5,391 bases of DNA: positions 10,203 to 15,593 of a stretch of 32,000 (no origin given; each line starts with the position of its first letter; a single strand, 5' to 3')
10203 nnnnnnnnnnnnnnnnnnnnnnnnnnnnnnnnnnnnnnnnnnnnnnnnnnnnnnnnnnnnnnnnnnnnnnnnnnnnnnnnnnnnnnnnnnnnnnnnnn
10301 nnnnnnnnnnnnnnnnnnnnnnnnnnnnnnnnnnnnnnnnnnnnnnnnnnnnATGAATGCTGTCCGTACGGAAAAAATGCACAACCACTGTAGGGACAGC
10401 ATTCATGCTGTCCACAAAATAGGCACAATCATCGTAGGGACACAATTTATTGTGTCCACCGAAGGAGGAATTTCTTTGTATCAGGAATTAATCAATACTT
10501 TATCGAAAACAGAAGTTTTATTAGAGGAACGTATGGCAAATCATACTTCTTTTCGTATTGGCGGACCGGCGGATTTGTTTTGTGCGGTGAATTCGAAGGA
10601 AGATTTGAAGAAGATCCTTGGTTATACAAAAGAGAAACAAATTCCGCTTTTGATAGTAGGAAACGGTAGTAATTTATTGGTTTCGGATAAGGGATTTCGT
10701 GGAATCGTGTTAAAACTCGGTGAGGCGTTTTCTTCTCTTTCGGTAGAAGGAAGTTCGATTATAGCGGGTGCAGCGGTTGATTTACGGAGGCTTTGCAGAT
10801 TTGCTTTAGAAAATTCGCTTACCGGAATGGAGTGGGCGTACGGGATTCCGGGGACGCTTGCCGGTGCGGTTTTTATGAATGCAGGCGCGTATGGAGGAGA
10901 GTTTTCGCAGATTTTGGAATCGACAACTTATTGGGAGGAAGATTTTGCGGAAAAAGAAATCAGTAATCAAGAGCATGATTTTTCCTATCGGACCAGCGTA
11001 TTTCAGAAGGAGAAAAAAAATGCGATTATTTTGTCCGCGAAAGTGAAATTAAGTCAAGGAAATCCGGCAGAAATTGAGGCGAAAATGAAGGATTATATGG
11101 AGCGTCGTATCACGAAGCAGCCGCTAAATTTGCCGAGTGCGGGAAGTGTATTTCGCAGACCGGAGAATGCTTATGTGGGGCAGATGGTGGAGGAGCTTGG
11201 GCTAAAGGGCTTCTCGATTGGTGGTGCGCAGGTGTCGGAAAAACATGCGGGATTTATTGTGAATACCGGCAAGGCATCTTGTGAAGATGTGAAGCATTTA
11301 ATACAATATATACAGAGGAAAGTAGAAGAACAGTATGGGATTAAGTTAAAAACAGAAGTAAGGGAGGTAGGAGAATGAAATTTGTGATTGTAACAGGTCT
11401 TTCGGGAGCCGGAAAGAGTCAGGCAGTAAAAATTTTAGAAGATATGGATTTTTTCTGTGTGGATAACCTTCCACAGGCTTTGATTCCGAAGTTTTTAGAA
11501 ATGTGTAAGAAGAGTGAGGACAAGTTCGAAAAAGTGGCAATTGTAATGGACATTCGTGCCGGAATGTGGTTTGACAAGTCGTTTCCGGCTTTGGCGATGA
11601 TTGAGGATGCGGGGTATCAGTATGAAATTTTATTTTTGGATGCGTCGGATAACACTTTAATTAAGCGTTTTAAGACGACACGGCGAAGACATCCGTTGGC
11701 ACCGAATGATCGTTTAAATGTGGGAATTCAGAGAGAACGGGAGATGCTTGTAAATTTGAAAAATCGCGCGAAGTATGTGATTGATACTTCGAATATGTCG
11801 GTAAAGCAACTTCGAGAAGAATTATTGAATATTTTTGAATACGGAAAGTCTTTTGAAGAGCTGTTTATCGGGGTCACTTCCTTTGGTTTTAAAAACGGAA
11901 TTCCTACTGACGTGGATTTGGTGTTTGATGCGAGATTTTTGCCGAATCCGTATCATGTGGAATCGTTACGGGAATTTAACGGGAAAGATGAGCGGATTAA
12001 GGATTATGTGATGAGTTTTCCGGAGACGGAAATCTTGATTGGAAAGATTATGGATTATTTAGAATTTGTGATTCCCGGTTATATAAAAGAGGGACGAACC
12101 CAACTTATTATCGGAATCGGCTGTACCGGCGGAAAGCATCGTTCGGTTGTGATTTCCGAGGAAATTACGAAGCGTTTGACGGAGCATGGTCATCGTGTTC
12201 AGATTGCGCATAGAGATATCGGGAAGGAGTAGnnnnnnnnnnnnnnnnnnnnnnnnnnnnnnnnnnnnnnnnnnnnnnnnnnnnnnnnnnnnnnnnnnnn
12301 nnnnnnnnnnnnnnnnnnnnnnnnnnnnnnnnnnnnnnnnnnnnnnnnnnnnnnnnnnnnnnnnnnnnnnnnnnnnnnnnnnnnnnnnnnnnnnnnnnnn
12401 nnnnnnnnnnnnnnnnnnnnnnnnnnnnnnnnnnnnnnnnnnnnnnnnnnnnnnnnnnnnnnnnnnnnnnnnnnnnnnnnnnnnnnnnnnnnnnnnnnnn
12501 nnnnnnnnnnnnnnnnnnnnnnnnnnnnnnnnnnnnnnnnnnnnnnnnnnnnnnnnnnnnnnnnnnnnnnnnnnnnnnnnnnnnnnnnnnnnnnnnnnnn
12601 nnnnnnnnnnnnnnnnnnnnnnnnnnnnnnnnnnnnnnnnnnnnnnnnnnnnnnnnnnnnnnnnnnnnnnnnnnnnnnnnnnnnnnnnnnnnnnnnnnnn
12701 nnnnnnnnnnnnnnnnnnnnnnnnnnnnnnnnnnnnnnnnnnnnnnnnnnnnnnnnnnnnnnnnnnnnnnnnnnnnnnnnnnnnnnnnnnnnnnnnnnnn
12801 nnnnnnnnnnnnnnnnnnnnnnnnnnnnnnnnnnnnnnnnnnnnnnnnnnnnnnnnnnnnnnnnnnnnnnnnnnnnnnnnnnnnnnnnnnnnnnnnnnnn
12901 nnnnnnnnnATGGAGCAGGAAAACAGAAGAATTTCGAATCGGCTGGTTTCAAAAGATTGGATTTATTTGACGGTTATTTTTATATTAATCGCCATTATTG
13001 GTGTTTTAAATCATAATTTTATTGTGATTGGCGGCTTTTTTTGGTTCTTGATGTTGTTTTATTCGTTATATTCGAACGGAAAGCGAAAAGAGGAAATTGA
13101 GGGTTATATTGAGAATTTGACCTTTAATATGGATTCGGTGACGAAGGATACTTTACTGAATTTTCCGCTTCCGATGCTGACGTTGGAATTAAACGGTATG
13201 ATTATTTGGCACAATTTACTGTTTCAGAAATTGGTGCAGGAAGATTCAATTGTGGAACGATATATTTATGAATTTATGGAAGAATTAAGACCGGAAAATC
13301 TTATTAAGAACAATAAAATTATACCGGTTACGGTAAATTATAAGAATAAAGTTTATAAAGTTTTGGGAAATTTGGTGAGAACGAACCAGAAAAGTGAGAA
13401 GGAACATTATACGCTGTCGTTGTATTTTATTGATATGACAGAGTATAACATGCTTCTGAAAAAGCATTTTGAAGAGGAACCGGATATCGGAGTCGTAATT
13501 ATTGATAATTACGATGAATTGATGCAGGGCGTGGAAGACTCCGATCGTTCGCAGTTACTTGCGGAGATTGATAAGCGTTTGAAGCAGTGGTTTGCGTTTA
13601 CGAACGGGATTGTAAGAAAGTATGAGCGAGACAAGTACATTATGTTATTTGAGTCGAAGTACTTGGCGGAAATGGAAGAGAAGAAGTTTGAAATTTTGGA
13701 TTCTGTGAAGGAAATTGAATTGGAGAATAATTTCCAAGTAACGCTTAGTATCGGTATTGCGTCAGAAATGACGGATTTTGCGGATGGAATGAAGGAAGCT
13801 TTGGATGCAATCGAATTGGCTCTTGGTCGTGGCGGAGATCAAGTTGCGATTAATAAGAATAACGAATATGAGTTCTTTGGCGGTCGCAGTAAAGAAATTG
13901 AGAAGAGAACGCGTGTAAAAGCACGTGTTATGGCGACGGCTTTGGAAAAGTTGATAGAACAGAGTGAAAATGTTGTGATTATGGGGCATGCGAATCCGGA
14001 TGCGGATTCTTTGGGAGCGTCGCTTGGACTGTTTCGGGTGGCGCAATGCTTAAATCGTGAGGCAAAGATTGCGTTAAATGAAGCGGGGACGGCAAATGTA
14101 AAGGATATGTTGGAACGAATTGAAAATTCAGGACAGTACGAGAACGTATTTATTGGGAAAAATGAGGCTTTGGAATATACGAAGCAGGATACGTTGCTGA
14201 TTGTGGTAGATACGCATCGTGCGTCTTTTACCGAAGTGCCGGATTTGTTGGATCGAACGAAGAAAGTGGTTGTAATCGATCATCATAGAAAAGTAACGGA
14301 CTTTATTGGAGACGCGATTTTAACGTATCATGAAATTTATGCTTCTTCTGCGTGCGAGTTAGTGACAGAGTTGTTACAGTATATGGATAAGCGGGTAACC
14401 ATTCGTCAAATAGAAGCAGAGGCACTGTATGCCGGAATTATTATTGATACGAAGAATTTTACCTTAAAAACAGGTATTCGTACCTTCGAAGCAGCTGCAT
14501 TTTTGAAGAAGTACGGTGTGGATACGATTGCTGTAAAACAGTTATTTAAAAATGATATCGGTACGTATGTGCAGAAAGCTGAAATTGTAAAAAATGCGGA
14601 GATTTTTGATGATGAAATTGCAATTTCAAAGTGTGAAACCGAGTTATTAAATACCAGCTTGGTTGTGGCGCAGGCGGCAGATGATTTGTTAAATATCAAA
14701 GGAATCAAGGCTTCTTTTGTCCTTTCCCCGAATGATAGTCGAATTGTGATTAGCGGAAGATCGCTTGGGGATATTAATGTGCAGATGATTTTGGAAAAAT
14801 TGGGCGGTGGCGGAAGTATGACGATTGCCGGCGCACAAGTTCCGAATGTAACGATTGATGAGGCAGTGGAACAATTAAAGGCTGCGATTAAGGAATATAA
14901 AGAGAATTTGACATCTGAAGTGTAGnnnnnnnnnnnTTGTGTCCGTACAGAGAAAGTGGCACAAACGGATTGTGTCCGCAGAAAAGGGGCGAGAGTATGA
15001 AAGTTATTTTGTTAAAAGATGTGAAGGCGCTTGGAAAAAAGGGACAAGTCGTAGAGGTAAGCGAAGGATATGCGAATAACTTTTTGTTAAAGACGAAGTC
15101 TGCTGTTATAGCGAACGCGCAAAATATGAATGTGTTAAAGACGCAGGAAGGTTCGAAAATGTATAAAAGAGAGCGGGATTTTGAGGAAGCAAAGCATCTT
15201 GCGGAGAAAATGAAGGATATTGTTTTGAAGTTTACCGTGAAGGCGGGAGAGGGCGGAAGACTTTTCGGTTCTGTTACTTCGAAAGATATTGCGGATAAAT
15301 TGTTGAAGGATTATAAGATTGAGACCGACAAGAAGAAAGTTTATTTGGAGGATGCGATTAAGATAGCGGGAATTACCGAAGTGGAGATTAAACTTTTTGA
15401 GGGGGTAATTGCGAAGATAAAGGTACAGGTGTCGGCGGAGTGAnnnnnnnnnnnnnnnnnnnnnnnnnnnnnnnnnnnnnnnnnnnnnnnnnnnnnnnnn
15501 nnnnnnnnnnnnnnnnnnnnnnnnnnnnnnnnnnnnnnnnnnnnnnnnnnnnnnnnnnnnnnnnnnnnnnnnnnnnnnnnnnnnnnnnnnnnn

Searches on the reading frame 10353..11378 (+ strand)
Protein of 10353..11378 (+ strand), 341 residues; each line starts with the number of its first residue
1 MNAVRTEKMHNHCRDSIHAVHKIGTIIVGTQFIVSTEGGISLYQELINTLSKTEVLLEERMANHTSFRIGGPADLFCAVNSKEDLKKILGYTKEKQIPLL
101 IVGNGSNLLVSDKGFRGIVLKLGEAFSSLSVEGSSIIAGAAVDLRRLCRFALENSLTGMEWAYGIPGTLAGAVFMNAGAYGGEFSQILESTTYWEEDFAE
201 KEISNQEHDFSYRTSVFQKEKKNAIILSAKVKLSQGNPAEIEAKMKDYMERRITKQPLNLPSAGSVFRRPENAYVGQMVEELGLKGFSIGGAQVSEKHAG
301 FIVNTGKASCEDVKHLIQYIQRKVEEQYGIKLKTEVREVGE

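Call 19: search_protein_families(library=pfam, proteins=[window:10353-11378:+])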
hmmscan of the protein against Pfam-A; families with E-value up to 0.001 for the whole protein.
window:10353-11378:+ (341 aa): 2 families
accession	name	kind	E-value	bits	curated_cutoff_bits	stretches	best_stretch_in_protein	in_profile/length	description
PF02873.21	MurB_C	-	3.8e-36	123.7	27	1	240-337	1-97/99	UDP-N-acetylenolpyruvoylglucosamine reductase, C-terminal domain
PF01565.28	FAD_binding_4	-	1.6e-18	67.1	26.4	1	74-188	2-123/139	FAD binding domain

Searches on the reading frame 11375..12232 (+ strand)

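Call 19: search_protein_families(library=pfam, proteins=[window:11375-12232:+])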
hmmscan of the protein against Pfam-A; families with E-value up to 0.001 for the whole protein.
window:11375-12232:+ (285 aa): 4 families
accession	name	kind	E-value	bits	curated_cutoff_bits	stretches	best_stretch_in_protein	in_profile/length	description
PF03668.21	RapZ-like_N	-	9.3e-51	172.2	25.4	1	1-154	1-154/158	RapZ-like N-terminal domain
PF22740.1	PapZ_C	-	6.8e-45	152.6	27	1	165-282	3-120/121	RapZ C-terminal domain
PF13671.12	AAA_33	-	0.00025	21.8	27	0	4-20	2-18/143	AAA domain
PF13238.12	AAA_18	-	0.00066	20.6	29.4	0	4-55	1-52/128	AAA domain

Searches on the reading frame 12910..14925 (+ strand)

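Call 19: search_protein_families(library=pfam, proteins=[window:12910-14925:+])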
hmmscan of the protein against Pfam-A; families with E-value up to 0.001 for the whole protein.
window:12910-14925:+ (671 aa): 4 families
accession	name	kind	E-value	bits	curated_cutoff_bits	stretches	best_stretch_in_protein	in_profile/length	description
PF24898.2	GGDEF_GdpP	-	1.1e-32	113.4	30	1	197-320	2-124/126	Cyclic-di-AMP phosphodiesterase GdpP-like, GGDEF domain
PF01368.27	DHH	-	9.2e-28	97.5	28.1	1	354-510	1-125/125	DHH family, N-terminal domain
PF02272.25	DHHA1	-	1.5e-11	45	25.9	1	583-663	15-99/102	DHHA1 domain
PF21370.4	PAS_GdpP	-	1.6e-06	28.8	27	1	76-152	3-77/90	Cyclic-di-AMP phosphodiesterase GdpP-like, PAS domain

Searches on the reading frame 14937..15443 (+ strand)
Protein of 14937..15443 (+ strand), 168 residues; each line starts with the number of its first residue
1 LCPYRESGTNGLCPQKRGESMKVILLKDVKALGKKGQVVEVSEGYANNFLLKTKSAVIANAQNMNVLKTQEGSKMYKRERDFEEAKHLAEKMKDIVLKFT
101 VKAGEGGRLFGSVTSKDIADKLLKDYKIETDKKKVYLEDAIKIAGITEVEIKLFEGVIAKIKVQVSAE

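Call 19: search_protein_families(library=pfam, proteins=[window:14937-15443:+])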
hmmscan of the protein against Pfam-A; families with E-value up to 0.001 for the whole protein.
window:14937-15443:+ (168 aa): 2 families
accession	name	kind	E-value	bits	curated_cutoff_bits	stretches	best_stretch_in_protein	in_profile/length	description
PF03948.19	Ribosomal_L9_C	-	8.3e-25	87.5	23.2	1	83-166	1-85/86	Ribosomal protein L9, C-terminal domain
PF01281.25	Ribosomal_L9_N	-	3.2e-21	75.1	20.7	1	21-66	1-46/47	Ribosomal protein L9, N-terminal domain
